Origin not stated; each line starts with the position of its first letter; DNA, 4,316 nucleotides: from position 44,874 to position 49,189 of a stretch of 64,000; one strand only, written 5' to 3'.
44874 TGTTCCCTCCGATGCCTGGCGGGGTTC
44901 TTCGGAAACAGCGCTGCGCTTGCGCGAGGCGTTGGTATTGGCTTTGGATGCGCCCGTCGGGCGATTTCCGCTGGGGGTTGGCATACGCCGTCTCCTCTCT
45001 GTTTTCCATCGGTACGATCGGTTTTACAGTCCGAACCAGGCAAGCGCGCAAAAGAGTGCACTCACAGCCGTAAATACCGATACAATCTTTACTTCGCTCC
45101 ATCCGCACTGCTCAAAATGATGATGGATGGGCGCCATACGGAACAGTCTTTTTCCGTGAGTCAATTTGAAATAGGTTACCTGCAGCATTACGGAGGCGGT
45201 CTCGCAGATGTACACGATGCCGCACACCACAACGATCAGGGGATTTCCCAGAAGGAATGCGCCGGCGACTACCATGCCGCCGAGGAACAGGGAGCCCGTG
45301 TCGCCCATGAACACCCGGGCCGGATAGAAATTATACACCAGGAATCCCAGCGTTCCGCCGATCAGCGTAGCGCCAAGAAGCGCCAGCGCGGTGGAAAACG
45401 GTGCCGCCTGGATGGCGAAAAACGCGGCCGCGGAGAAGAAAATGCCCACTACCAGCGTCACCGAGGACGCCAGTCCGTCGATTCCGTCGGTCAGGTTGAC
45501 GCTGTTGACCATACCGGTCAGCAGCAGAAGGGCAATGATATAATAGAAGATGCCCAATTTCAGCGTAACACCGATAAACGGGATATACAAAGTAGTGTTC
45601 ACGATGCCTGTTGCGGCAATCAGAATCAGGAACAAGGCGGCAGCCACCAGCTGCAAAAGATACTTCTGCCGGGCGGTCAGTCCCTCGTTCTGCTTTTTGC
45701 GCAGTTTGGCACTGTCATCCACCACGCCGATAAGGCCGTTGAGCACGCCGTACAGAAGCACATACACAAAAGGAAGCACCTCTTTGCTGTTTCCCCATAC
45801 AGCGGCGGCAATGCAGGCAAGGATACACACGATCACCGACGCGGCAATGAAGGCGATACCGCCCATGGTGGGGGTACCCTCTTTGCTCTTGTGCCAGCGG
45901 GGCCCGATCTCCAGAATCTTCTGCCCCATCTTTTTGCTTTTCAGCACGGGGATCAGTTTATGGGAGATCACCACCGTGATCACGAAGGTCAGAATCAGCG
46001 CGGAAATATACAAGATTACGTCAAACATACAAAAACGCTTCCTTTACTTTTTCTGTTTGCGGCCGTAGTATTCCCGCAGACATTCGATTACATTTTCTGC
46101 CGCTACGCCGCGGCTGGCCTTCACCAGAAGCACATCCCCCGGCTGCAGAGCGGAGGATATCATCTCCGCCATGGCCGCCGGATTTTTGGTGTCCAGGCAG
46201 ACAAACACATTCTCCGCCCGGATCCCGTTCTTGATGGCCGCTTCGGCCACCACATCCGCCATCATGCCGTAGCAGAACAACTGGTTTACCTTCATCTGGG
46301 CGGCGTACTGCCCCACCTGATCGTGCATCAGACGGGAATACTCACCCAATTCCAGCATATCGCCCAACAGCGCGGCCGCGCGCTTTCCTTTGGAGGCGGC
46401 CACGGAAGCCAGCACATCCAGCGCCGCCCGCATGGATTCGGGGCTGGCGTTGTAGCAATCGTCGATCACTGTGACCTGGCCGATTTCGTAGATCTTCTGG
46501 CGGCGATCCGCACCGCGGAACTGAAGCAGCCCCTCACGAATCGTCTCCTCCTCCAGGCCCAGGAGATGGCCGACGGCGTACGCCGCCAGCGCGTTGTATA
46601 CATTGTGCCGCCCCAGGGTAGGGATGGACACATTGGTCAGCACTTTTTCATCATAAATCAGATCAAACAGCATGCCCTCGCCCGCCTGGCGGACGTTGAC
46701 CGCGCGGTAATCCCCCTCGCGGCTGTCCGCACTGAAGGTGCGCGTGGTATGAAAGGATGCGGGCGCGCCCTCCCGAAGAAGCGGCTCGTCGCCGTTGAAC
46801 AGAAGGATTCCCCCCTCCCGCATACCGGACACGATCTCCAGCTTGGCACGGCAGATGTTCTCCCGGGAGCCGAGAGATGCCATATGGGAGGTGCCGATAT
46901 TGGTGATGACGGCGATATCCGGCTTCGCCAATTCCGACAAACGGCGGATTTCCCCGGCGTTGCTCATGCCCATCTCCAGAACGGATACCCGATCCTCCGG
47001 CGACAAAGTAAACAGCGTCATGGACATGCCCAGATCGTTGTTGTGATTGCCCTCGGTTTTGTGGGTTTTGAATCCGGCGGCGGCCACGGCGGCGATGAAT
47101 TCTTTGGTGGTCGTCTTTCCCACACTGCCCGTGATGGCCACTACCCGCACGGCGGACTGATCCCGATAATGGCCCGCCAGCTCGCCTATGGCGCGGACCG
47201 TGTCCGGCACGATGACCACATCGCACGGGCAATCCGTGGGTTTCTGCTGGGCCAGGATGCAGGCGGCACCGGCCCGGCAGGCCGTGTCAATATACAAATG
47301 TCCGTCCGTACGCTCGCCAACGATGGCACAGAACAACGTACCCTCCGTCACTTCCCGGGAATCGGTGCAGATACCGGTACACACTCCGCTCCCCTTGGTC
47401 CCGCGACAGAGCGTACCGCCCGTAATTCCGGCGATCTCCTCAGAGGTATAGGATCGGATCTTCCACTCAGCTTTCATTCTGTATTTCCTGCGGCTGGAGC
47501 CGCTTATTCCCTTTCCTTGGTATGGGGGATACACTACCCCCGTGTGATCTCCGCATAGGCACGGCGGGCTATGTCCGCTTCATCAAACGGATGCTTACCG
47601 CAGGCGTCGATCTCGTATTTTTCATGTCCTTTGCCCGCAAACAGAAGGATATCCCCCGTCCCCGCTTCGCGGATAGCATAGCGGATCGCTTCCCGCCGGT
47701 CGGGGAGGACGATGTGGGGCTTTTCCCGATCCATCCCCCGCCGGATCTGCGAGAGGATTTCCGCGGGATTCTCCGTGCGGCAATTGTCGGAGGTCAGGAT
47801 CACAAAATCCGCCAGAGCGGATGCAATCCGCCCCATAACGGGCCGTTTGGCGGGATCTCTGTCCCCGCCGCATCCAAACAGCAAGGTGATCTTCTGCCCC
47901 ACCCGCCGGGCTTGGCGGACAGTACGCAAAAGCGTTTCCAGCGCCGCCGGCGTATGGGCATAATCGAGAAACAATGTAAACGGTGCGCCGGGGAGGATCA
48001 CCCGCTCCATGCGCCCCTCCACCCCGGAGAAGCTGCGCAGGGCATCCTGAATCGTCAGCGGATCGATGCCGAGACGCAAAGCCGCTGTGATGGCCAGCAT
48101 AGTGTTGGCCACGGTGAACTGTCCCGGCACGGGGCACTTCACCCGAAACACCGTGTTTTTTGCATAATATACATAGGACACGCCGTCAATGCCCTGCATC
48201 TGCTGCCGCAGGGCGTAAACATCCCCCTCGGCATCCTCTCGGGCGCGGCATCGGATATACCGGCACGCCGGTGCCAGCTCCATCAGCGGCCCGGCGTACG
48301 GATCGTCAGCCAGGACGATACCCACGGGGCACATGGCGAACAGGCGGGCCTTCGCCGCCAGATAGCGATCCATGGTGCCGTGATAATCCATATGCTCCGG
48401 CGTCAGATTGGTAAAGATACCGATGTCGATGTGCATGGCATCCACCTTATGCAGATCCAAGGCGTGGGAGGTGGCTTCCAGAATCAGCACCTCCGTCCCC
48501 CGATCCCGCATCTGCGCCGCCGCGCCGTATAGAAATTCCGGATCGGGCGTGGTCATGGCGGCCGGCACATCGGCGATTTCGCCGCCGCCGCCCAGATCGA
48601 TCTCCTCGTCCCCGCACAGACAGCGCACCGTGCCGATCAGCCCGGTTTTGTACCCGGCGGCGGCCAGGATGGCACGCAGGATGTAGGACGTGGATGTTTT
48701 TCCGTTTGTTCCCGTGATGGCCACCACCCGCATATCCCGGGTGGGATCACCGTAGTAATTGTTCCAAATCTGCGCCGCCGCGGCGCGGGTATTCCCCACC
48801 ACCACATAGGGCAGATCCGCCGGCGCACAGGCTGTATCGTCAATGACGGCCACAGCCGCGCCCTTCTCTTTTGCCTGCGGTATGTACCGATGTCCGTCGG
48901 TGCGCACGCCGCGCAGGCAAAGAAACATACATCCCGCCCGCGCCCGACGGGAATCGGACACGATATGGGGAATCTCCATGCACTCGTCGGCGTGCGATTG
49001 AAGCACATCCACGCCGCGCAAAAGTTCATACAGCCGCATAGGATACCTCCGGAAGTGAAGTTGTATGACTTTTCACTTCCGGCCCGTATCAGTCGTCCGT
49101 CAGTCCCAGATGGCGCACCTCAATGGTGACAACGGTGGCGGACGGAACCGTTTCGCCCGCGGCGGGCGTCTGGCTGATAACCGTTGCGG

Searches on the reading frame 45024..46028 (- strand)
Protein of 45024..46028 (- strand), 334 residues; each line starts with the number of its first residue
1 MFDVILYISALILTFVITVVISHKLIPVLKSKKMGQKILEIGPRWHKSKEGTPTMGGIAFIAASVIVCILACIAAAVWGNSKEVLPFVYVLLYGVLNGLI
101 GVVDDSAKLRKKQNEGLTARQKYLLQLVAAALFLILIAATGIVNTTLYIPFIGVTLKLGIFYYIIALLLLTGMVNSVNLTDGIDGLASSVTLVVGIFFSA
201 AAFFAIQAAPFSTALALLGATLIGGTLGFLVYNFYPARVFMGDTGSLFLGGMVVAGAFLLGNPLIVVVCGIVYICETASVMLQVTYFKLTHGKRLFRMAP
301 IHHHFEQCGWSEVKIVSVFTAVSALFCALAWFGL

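Call 10: search_protein_families(library=ncbifam, proteins=[window:45024-46028:-], max_evalue=1e-10)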
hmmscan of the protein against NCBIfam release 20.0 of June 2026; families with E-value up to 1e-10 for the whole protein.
window:45024-46028:- (334 aa): 3 families
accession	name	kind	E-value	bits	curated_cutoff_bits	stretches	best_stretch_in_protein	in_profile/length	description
TIGR00445.1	mraY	equivalog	2.9e-80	270.1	192.05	1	18-330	1-314/321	phospho-N-acetylmuramoyl-pentapeptide-transferase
NF053644.1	MraY_archaea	equivalog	2e-32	112.9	450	1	120-330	151-339/340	pseudomurein biosynthesis MraY family phospho-N-acetylmuramoyl-pentapeptide-transferase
TIGR02380.1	ECA_wecA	exception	1.3e-13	50.8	326.05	1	31-329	18-304/346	UDP-N-acetylglucosamine--undecaprenyl-phosphate N-acetylglucosaminephosphotransferase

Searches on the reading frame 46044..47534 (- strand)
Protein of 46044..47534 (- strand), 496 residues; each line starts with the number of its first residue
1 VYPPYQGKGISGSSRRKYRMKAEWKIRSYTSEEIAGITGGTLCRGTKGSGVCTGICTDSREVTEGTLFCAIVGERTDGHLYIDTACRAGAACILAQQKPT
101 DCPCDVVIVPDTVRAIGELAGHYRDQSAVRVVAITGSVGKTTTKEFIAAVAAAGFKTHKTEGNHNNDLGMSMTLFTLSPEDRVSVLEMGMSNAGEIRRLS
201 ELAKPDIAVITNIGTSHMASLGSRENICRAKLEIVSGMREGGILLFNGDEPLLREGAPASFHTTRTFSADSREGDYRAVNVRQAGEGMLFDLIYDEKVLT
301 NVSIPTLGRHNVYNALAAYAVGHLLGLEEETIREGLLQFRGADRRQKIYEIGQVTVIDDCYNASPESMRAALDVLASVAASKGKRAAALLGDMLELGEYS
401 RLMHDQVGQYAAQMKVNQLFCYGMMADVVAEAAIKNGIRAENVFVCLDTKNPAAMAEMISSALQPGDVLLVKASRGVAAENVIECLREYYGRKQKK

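Call 10: search_protein_families(library=ncbifam, proteins=[window:46044-47534:-], max_evalue=1e-10)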
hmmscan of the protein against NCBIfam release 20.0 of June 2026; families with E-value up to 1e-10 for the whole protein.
window:46044-47534:- (496 aa): 21 families
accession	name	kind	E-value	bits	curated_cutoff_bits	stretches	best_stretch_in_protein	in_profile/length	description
TIGR01143.1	murF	subfamily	3e-120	402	288.6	1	57-486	1-418/418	UDP-N-acetylmuramoyl-tripeptide--D-alanyl-D-alanine ligase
NF008896.0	PRK11929.1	equivalog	6.1e-120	401.7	1023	1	28-487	503-957/965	bifunctional UDP-N-acetylmuramoyl-L-alanyl-D-glutamate--2,6-diaminopimelate ligase MurE/UDP-N-acetylmuramoyl-tripeptide--D-alanyl-D-alanine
NF008041.0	PRK10773.1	equivalog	3.3e-82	276.6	551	1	32-488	7-449/453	UDP-N-acetylmuramoyl-tripeptide--D-alanyl-D-alanine ligase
NF010693.0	PRK14093.1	equivalog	4.6e-75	253.1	544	1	29-493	7-471/479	UDP-N-acetylmuramoylalanyl-D-glutamyl-2,6-diaminopimelate--D-alanyl-D-alanine ligase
NF008897.0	PRK11930.1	equivalog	7.3e-59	199.6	804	1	28-487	2-454/822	bifunctional UDP-N-acetylmuramoyl-tripeptide:D-alanyl-D-alanine ligase/alanine racemase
NF001126.0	PRK00139.1-4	equivalog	9e-38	130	373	1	52-380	23-367/486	UDP-N-acetylmuramoyl-L-alanyl-D-glutamate--2,6-diaminopimelate ligase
TIGR01082.1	murC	equivalog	2e-33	116.1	335.1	1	130-470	101-434/449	UDP-N-acetylmuramate--L-alanine ligase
TIGR01085.1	murE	subfamily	8.6e-33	113.9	257.3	2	53-151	5-107/472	UDP-N-acetylmuramyl-tripeptide synthetase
NF001124.0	PRK00139.1-2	equivalog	2.9e-30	105.5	476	1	47-380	23-376/500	UDP-N-acetylmuramoyl-L-alanyl-D-glutamate--2,6-diaminopimelate ligase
TIGR01087.1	murD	equivalog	8.2e-26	91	211.95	1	113-376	88-339/441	UDP-N-acetylmuramoyl-L-alanine--D-glutamate ligase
NF053645.1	pMurC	equivalog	4.9e-22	78.3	560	0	130-254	103-228/492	pseudomurein biosynthesis peptide ligase pMurC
NF001123.0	PRK00139.1-1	equivalog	1.2e-19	70.4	586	1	53-378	21-373/493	UDP-N-acetylmuramoyl-L-alanyl-D-glutamate--2,6-diaminopimelate ligase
NF011171.0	PRK14573.1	equivalog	6.8e-18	63.9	1015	1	131-375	106-336/809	bifunctional UDP-N-acetylmuramate--L-alanine ligase/D-alanine--D-alanine ligase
NF010628.0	PRK14022.1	equivalog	6.3e-16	58.2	536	1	53-379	36-365/483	UDP-N-acetylmuramoyl-L-alanyl-D-glutamate--L-lysine ligase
NF053648.1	pMurE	equivalog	1.3e-14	53.8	600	1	199-377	184-350/464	pseudomurein biosynthesis peptide ligase pMurE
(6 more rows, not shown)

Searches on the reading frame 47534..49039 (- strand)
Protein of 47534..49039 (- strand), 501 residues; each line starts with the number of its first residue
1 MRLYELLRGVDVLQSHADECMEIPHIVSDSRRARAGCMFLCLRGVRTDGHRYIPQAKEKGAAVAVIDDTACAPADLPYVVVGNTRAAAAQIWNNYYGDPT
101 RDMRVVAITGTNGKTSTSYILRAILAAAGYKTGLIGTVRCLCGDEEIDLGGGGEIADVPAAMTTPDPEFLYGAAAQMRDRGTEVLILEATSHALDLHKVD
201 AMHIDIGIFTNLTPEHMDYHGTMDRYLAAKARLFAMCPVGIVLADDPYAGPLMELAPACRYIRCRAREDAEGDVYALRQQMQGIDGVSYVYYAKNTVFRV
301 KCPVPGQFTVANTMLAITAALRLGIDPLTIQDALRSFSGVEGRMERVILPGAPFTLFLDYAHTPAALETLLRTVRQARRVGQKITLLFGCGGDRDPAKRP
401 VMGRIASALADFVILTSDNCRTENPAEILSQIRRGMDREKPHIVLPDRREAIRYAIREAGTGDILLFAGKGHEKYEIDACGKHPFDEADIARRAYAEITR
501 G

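Call 10: search_protein_families(library=ncbifam, proteins=[window:47534-49039:-], max_evalue=1e-10)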
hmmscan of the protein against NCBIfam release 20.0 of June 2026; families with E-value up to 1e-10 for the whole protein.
window:47534-49039:- (501 aa): 26 families (the best 25 are shown)
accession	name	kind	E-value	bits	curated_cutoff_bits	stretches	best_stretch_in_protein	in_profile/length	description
NF008896.0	PRK11929.1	equivalog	3.7e-132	442.1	1023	1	10-496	19-499/965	bifunctional UDP-N-acetylmuramoyl-L-alanyl-D-glutamate--2,6-diaminopimelate ligase MurE/UDP-N-acetylmuramoyl-tripeptide--D-alanyl-D-alanine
TIGR01085.1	murE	subfamily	3.8e-131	438.3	257.3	1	22-495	3-471/472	UDP-N-acetylmuramyl-tripeptide synthetase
NF001126.0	PRK00139.1-4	equivalog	3.9e-131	438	373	1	1-497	1-484/486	UDP-N-acetylmuramoyl-L-alanyl-D-glutamate--2,6-diaminopimelate ligase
NF001124.0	PRK00139.1-2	equivalog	1e-130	436.9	476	1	16-497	21-494/500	UDP-N-acetylmuramoyl-L-alanyl-D-glutamate--2,6-diaminopimelate ligase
NF001123.0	PRK00139.1-1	equivalog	2.5e-97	326.6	586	1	17-494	14-488/493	UDP-N-acetylmuramoyl-L-alanyl-D-glutamate--2,6-diaminopimelate ligase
NF010628.0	PRK14022.1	equivalog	1.5e-71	241.6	536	1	20-479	32-464/483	UDP-N-acetylmuramoyl-L-alanyl-D-glutamate--L-lysine ligase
NF001130.0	PRK00139.2-4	equivalog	5.9e-57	193.5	715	1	6-485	11-500/516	UDP-N-acetylmuramoyl-L-alanyl-D-glutamate--2,6-diaminopimelate ligase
NF001129.0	PRK00139.2-3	equivalog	1.9e-43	148.8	762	1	23-490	41-510/517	UDP-N-acetylmuramoyl-L-alanyl-D-glutamate--2,6-diaminopimelate ligase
NF001127.0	PRK00139.2-1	equivalog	1.7e-38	132.6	997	1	23-484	31-499/520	UDP-N-acetylmuramoyl-L-alanyl-D-glutamate--2,6-diaminopimelate ligase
TIGR01143.1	murF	subfamily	3e-34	118.7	288.6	2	29-128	2-99/418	UDP-N-acetylmuramoyl-tripeptide--D-alanyl-D-alanine ligase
TIGR02068.2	cya_phycin_syn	equivalog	3.3e-28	98.2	850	1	81-468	456-847/862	cyanophycin synthetase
TIGR01082.1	murC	equivalog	4e-28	98.7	335.1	1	181-472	148-440/449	UDP-N-acetylmuramate--L-alanine ligase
NF001131.0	PRK00139.2-5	equivalog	4.6e-28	98.3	1000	2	75-234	81-233/483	UDP-N-acetylmuramoyl-L-alanyl-D-glutamate--2,6-diaminopimelate ligase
TIGR01087.1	murD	equivalog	5.5e-26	91.6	211.95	1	177-347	147-311/441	UDP-N-acetylmuramoyl-L-alanine--D-glutamate ligase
NF053645.1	pMurC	equivalog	4.8e-25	88.2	560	1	290-422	301-430/492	pseudomurein biosynthesis peptide ligase pMurC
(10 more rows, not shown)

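Call 67: find_related_loci(query=window:47534-49039:-, collection=metagenome_contigs, flank=10000)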
Query window:47534-49039:- (501 aa) in metagenome_contigs; peptide patterns used: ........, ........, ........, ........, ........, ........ (x = any residue, [..] = any of these).
295 stretches matched a pattern; 261 encode a relative of the query (tblastn E <= 1e-3); the best 80 are kept; 80 distinct loci.
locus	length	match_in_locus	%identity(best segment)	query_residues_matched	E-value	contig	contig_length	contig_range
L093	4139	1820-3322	83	1-501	0e+0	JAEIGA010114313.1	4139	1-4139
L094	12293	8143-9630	67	1-495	0e+0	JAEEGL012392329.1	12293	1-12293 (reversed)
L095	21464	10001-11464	65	1-486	0e+0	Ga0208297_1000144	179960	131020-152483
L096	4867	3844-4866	79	1-341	0e+0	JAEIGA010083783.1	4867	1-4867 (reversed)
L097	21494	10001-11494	51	1-498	2e-158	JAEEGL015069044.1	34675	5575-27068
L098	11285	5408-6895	53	1-496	1e-154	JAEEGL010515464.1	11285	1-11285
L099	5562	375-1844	49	1-494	6e-146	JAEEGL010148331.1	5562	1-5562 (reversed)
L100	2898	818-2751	49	1-490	4e-150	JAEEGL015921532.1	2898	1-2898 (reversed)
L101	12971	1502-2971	50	1-494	4e-142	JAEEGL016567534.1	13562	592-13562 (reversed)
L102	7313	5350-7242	50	22-487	6e-142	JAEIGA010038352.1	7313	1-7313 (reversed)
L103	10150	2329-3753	49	13-487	1e-139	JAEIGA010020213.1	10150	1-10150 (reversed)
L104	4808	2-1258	53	83-494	4e-139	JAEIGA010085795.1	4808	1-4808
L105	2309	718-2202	46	1-494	3e-146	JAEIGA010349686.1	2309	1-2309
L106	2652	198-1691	46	1-497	6e-144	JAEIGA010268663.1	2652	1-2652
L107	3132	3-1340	49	55-497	3e-140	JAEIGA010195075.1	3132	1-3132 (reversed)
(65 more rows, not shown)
